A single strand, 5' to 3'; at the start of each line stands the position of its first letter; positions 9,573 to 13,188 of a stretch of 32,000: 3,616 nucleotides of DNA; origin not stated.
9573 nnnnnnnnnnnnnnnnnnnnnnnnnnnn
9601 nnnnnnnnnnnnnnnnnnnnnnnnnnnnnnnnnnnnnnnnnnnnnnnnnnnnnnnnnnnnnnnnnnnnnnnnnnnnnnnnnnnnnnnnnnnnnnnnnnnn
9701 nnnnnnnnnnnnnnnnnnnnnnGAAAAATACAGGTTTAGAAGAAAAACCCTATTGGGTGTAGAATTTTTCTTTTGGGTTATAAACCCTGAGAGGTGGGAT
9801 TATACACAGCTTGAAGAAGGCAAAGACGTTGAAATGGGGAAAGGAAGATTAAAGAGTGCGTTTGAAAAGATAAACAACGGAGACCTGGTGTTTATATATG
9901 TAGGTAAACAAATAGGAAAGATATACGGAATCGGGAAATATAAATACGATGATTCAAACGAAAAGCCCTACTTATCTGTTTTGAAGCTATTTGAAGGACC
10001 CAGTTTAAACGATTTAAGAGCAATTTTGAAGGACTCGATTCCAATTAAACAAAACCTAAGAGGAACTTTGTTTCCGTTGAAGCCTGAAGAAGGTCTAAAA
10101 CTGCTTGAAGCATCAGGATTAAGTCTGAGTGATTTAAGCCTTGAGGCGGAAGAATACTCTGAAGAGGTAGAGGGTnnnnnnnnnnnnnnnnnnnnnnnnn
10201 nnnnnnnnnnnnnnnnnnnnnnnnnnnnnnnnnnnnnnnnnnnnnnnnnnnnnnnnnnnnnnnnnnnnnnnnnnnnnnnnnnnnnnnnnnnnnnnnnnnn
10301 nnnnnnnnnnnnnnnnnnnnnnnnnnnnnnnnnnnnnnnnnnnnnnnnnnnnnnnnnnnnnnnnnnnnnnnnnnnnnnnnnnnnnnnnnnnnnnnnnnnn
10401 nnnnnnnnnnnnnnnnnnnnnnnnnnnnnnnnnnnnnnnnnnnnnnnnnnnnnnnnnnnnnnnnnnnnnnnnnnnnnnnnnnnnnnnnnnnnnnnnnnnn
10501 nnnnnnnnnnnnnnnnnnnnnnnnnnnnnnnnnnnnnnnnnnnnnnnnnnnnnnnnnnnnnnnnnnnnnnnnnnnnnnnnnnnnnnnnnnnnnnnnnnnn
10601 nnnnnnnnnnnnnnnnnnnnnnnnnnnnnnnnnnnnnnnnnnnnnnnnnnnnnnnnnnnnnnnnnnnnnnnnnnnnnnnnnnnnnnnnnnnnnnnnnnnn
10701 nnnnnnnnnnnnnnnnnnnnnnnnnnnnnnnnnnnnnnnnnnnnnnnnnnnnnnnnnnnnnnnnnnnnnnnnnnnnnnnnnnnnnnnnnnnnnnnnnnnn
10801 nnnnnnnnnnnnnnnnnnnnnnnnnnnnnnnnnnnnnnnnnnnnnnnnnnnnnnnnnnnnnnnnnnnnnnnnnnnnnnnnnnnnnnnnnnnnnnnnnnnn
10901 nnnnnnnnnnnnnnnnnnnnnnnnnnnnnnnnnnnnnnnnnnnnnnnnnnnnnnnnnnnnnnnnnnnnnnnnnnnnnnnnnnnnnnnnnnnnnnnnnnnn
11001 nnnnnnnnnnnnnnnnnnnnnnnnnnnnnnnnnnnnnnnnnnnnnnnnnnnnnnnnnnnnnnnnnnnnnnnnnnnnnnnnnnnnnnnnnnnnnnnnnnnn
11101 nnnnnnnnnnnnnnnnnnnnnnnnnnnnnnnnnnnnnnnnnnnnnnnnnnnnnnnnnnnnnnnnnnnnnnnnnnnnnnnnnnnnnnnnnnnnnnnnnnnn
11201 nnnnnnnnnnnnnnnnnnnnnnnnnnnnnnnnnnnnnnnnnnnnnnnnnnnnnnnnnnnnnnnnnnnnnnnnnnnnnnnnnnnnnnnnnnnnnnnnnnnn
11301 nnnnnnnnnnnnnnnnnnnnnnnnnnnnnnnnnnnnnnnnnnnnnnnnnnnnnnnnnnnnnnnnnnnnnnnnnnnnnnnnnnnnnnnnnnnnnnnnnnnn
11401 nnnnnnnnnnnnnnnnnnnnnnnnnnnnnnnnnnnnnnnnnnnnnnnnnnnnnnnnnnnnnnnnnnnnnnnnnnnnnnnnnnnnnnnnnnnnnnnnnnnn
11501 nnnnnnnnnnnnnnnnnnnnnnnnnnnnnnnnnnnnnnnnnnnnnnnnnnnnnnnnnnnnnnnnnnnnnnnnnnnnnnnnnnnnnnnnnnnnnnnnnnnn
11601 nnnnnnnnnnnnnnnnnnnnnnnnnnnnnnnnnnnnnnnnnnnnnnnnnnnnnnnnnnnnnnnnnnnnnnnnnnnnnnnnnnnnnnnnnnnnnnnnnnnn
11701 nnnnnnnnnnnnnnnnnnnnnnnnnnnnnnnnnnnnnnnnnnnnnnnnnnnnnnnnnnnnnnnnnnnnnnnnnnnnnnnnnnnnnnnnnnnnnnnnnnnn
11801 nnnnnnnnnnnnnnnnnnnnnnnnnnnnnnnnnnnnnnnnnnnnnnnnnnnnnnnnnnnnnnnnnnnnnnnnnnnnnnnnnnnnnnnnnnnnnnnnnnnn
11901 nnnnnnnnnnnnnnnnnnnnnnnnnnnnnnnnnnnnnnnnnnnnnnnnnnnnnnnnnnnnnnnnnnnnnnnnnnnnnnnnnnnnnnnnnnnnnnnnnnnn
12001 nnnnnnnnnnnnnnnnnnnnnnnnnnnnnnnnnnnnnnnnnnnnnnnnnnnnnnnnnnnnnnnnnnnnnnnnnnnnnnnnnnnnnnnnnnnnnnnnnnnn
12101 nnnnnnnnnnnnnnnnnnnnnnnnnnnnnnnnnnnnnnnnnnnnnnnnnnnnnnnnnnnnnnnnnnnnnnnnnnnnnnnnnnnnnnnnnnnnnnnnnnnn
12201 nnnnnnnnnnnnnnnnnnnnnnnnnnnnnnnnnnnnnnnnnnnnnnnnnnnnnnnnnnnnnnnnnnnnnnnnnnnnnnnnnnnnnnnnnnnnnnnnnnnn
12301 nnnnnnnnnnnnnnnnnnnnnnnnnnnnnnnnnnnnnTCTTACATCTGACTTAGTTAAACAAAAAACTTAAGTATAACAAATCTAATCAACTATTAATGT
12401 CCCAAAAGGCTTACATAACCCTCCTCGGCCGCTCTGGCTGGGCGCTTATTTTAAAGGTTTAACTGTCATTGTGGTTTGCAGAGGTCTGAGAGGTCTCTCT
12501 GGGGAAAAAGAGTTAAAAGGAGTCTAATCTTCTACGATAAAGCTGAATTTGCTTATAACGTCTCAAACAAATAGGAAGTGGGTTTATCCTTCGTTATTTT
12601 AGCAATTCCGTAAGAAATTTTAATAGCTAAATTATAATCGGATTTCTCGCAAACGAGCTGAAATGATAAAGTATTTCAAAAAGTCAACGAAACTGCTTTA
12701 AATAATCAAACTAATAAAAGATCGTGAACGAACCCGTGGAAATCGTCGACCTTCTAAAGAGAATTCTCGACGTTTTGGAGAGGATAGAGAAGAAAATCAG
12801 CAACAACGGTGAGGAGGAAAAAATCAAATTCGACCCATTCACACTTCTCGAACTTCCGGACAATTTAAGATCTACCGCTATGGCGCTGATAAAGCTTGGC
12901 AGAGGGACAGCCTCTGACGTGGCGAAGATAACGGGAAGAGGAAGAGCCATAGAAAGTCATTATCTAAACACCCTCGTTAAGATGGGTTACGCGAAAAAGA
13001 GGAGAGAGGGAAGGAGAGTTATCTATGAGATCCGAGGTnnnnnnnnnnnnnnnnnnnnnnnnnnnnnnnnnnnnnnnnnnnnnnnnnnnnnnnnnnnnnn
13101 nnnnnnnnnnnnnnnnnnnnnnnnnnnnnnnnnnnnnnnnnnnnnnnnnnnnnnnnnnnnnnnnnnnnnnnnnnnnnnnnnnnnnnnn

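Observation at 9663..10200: EVE-like domain apparently inserted inside the AAA+ GTPase core, separating Walker A from the rest of the motor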

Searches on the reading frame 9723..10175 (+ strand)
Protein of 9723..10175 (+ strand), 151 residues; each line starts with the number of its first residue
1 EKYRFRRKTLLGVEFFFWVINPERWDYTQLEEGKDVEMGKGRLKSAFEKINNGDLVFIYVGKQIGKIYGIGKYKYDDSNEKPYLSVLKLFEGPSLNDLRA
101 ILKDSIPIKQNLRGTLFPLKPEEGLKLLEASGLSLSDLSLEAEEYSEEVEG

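Call 6: search_protein_families(library=pfam, proteins=[window:9741-10175:+], max_evalue=10)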
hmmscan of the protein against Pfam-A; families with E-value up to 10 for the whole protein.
window:9741-10175:+ (145 aa): 1 family
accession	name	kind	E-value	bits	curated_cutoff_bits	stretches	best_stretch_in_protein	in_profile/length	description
PF01878.24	EVE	-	0.0045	17.4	23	1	12-66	5-63/145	EVE domain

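Call 13: find_homologous_proteins(query=window:9723-10175:+, max_evalue=0.001)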
Query window:9723-10175:+: 27 candidates shared short words with the query, none scored E <= 0.001.

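Call 17: search_solved_structures(query=window:9723-10175:+, max_evalue=10, show_alignments=4)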
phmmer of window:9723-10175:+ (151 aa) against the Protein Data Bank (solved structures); distinct sequences matched with E-value up to 10: 0.

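Call 23: predict_structure(alignment_id=A1)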
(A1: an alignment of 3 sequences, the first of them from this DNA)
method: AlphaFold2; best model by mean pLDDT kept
length: 151 residues; sequences in the alignment: 3
mean_pLDDT: 73.9   pTM: 0.71
mean pLDDT of the five models: 73.9, 70.8, 69.8, 68.6, 68.2
residues with pLDDT >= 90: 0; 70-90: 113; 50-70: 21; < 50: 17
segments of 3 or more residues with pLDDT < 50: 1-9, 146-151
pLDDT, mean of each block of 10 residues (from residue 1): 44 81 82 77 69 86 64 83 83 74 77 83 84 73 52 47
secondary structure, 60 per line:
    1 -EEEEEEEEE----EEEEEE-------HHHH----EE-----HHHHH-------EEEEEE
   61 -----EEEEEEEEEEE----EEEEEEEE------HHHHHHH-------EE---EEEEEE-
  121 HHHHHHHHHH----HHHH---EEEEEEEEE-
elements in order: E2-10 E15-20 H28-31 H43-47 E55-60 E66-76 E81-88 H95-101 E114-119 H121-130 H135-138 E142-150

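Call 26: fold_search(model_id=the predicted structure, library=pdb)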
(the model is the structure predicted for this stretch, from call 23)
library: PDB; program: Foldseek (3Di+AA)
matches with E <= 10: 607; with E <= 0.001: 4
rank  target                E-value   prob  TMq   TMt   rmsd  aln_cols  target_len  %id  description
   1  2gbs_MODEL_1_A        4.6e-05  1.00  0.54  0.56   4.7       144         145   19  NMR structure of Rpa0253 from Rhodopseudomonas palustris. Northeast structural genomics consortium target RpR3 (released 2006-04-11)
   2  1zce                  1.6e-04  1.00  0.53  0.55   4.9       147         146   18  X-Ray Crystal Structure of Protein Atu2648 from Agrobacterium tumefaciens. Northeast Structural Genomics Consortium Targ (released 2005-04-19)
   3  2ar1                  2.8e-04  1.00  0.60  0.58   5.5       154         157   10  Structure of Hypothetical protein from Leishmania major (released 2005-08-30)
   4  5zuu_B                5.4e-04  1.00  0.47  0.47   6.4       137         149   18  Crystal structure of AtCPSF30 YTH domain in complex with 10mer m6A-modified RNA (released 2019-05-15)
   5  5gus_A                1.9e-03  1.00  0.42  0.44   6.6       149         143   13  Crystal structure of ASCH domain from Zymomonas mobilis (released 2017-08-30)
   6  5y6b_D                3.1e-03  1.00  0.45  0.48   6.4       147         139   14  Crystal structure of ZmASCH Y47F mutant protein from Zymomonas mobilis (released 2018-07-18)
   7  5y6c_A                3.9e-03  0.99  0.41  0.44   6.6       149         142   14  Crystal structure of ZmASCH S128A mutant protein from Zymomonas mobilis (released 2018-07-18)
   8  5y6b_A                4.7e-03  1.00  0.46  0.48   6.5       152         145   14  Crystal structure of ZmASCH Y47F mutant protein from Zymomonas mobilis (released 2018-07-18)
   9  5y6b_B                5.0e-03  0.99  0.43  0.46   7.0       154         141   12  Crystal structure of ZmASCH Y47F mutant protein from Zymomonas mobilis (released 2018-07-18)
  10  5guq_A                5.3e-03  1.00  0.47  0.49   6.4       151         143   14  Crystal structure of ASCH from Zymomonas mobilis (released 2017-08-30)
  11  5gus_B                7.1e-03  0.98  0.42  0.44   9.2       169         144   13  Crystal structure of ASCH domain from Zymomonas mobilis (released 2017-08-30)
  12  5guq_C                1.1e-02  0.99  0.45  0.45   6.3       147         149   14  Crystal structure of ASCH from Zymomonas mobilis (released 2017-08-30)
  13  5dnp_B                1.8e-02  0.99  0.49  0.54   6.3       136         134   12  Crystal structure of Mmi1 YTH domain (released 2016-04-06)
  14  9szp_A                3.6e-02  0.87  0.40  0.43   7.0       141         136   11  Crystal structure of the human YTHDC2 YTH domain in complex with m6A DNA (released 2026-04-01)
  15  3tj8_B                9.5e-02  0.08  0.16  0.15  16.9       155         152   11  Crystal structure of Helicobacter pylori UreE bound to Ni2+ (released 2011-11-02)
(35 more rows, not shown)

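Call 42: search_protein_representatives(alignment_id=A1)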
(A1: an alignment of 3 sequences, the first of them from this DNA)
Query: 3 sequences, 157 profile positions. Proteins with E-value up to 0.001 (for the whole library): 183; up to 1e-10: 46; up to 1e-30: 10. The best 150 are listed.
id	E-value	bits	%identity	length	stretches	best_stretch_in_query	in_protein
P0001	2.9e-63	228.6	-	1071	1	4-157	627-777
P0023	2.2e-41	157.5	-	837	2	3-157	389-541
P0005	1.7e-39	151.4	-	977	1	1-144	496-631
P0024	9.8e-38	145.6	-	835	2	4-156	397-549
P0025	6.0e-37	143.1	-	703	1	4-156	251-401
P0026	1.7e-35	138.4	-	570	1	4-156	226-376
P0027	2.5e-35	137.8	-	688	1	4-156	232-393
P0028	8.1e-35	136.1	-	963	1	14-152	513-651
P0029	6.2e-33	130.0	-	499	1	9-155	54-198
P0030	4.5e-31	124.0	-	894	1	2-156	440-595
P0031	9.8e-30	119.6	-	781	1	7-144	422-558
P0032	2.6e-29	118.2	-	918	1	15-156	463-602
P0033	1.2e-28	116.1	-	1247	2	3-157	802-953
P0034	2.2e-28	115.2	-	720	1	15-146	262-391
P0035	5.4e-27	110.7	-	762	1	11-157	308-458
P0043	3.1e-20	88.8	-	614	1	19-144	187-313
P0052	1.2e-14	70.6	-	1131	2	15-136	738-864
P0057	7.0e-12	61.6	-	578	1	10-140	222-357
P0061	2.9e-11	59.6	-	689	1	15-137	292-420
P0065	7.7e-11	58.2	-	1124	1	3-142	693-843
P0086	1.9e-08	50.5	-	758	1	19-139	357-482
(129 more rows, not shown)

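Call 64: search_protein_families(library=pfam, proteins=[P0023, P0025, P0030, P0035, P0043, P0052, P0057, P0061, P0065, P0086], max_evalue=0.001)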
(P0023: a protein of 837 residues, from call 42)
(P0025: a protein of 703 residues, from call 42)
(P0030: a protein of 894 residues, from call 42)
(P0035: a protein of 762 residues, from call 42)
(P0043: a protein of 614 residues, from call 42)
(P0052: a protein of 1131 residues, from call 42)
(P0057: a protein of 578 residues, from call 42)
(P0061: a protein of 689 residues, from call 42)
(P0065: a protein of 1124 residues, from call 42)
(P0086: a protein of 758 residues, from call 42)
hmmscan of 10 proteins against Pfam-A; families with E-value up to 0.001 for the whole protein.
P0023 (837 aa): 5 families
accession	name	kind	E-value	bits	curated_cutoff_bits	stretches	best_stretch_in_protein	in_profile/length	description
PF07728.20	AAA_5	-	6.9e-14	52.5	22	1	625-703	66-139/139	AAA domain (dynein-related subfamily)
PF00004.35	AAA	-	1.5e-06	29.2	21.2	1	366-401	1-36/131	ATPase family associated with various cellular activities (AAA)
PF20720.3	nSTAND3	-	8.9e-06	25.9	27.2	1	352-405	6-59/155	Novel STAND NTPase 3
PF13401.12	AAA_22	-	5.9e-05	23.8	27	0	363-394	5-39/130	AAA domain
PF12775.13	AAA_7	-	0.00035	20.6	25.8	1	356-394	26-64/181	P-loop containing dynein motor region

P0025 (703 aa): 7 families
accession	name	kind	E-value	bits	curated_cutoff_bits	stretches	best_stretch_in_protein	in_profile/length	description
PF07728.20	AAA_5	-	2.9e-14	53.7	22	1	437-564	57-139/139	AAA domain (dynein-related subfamily)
PF00004.35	AAA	-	4.3e-06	27.6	21.2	1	227-263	1-37/131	ATPase family associated with various cellular activities (AAA)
PF13401.12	AAA_22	-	2.8e-05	24.9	27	0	225-253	6-37/130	AAA domain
PF20720.3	nSTAND3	-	8.2e-05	22.8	27.2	1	215-265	8-58/155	Novel STAND NTPase 3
PF13481.12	AAA_25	-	0.00034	20.8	27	1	213-243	22-52/195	AAA domain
PF12775.13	AAA_7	-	0.00034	20.6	25.8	1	217-255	26-64/181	P-loop containing dynein motor region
PF01695.23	IstB_IS21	-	0.00049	20.1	24.1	0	221-255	89-123/238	IstB-like ATP binding protein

P0030 (894 aa): 5 families
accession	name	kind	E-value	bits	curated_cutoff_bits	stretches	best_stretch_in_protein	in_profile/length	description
PF07728.20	AAA_5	-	2.5e-13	50.7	22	1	685-760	69-139/139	AAA domain (dynein-related subfamily)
PF00004.35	AAA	-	3.2e-05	24.8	21.2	0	420-443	2-25/131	ATPase family associated with various cellular activities (AAA)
PF13401.12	AAA_22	-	0.00048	20.9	27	0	415-446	4-38/130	AAA domain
PF12775.13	AAA_7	-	0.00076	19.5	25.8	0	408-444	25-61/181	P-loop containing dynein motor region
PF20720.3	nSTAND3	-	0.00099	19.3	27.2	0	404-438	5-39/155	Novel STAND NTPase 3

P0035 (762 aa): 5 families
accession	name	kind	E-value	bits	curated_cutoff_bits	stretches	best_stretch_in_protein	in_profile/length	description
PF07728.20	AAA_5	-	1.2e-14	54.9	22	1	504-619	33-139/139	AAA domain (dynein-related subfamily)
PF00004.35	AAA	-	5.8e-05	24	21.2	0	278-298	1-21/131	ATPase family associated with various cellular activities (AAA)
PF12775.13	AAA_7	-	8.6e-05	22.6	25.8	1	264-300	22-58/181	P-loop containing dynein motor region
PF20720.3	nSTAND3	-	0.00021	21.4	27.2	1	269-298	11-40/155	Novel STAND NTPase 3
PF01057.23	Parvo_NS1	-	0.00029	20.4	20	1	268-296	106-134/271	Parvovirus non-structural protein NS1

P0043 (614 aa): 4 families
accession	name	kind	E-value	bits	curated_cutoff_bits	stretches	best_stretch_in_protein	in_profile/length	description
PF07728.20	AAA_5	-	8.9e-15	55.4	22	1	306-475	19-139/139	AAA domain (dynein-related subfamily)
PF00004.35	AAA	-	3.3e-06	28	21.2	0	158-179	1-22/131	ATPase family associated with various cellular activities (AAA)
PF20720.3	nSTAND3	-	0.00028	21.1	27.2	0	146-178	8-40/155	Novel STAND NTPase 3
PF13086.12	AAA_11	-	0.00051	20.3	27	0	140-181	2-43/257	AAA domain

P0052 (1131 aa): 6 families
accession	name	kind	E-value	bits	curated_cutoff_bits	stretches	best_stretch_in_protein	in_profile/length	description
PF07728.20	AAA_5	-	4.6e-14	53.1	22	1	887-1007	31-139/139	AAA domain (dynein-related subfamily)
PF24706.1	DUF7669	-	3.3e-11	43.7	23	1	13-86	7-75/75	Domain of unknown function (DUF7669)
PF01878.24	EVE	-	2.1e-08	34.7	23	1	740-863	1-145/145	EVE domain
PF00004.35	AAA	-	2.5e-06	28.4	21.2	0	683-701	1-19/131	ATPase family associated with various cellular activities (AAA)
PF20720.3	nSTAND3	-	0.00023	21.3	27.2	1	673-710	10-47/155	Novel STAND NTPase 3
PF13401.12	AAA_22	-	0.00032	21.4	27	0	680-701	5-26/130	AAA domain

P0057 (578 aa): 6 families
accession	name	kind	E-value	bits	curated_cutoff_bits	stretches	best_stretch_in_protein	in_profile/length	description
PF07728.20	AAA_5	-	4.5e-18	66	22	1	370-501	25-139/139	AAA domain (dynein-related subfamily)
PF01878.24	EVE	-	2.9e-09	37.5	23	1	229-348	1-141/145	EVE domain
PF00004.35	AAA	-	2e-07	32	21.2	0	195-216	1-22/131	ATPase family associated with various cellular activities (AAA)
PF13401.12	AAA_22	-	5.5e-05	23.9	27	0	192-215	5-28/130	AAA domain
PF13481.12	AAA_25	-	0.00021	21.4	27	1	166-218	7-59/195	AAA domain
PF00910.28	RNA_helicase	-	0.00075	20.4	21.5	0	195-253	1-55/105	RNA helicase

P0061 (689 aa): 2 families
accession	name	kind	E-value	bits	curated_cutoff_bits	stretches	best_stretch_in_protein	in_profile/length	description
PF07728.20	AAA_5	-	3.3e-13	50.3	22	1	438-565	29-139/139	AAA domain (dynein-related subfamily)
PF01878.24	EVE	-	9.7e-11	42.3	23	1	294-414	1-141/145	EVE domain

P0065 (1124 aa): 6 families
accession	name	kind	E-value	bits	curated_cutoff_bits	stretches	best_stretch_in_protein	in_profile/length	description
PF07728.20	AAA_5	-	6.5e-16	59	22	1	856-997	29-139/139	AAA domain (dynein-related subfamily)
PF01878.24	EVE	-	5.6e-09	36.6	23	1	709-835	2-144/145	EVE domain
PF00004.35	AAA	-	4.8e-07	30.7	21.2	0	642-699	1-56/131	ATPase family associated with various cellular activities (AAA)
PF13191.12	AAA_16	-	3.5e-05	24.8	32.6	1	628-666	11-51/167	AAA ATPase domain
PF13521.12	AAA_28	-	7.1e-05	23.5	27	1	642-687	2-45/164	AAA domain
PF20720.3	nSTAND3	-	0.00013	22.1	27.2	1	628-669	6-49/155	Novel STAND NTPase 3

P0086 (758 aa): 4 families
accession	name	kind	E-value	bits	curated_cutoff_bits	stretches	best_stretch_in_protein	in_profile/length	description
PF07728.20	AAA_5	-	2.2e-16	60.6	22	1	531-631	53-139/139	AAA domain (dynein-related subfamily)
PF01878.24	EVE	-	4.1e-08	33.8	23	1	357-477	3-144/145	EVE domain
PF00004.35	AAA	-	1.9e-07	32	21.2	0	302-342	1-43/131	ATPase family associated with various cellular activities (AAA)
PF13401.12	AAA_22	-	0.00018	22.2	27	0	299-351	5-56/130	AAA domain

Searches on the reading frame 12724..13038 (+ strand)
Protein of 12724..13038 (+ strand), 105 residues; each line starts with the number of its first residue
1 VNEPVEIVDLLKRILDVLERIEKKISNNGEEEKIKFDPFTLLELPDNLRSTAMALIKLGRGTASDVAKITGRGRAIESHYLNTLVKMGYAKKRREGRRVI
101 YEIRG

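Call 4: search_protein_families(library=pfam, proteins=[window:12724-13038:+], max_evalue=0.1)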
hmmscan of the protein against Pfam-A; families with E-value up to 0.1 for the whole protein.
window:12724-13038:+ (105 aa): 4 families
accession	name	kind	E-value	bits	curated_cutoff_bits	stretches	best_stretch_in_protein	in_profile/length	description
PF01978.25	TrmB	-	5.1e-05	23.5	25.6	1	54-102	16-63/68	Sugar-specific transcriptional regulator TrmB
PF09339.16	HTH_IclR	-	0.0058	16.8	22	1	60-92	17-50/52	IclR helix-turn-helix domain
PF01022.26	HTH_5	-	0.024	15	22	1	59-92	14-47/47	Bacterial regulatory protein, arsR family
PF22665.2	DUF6293_C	-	0.069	14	27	0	71-100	58-87/101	DUF6293 C-terminal winged helix domain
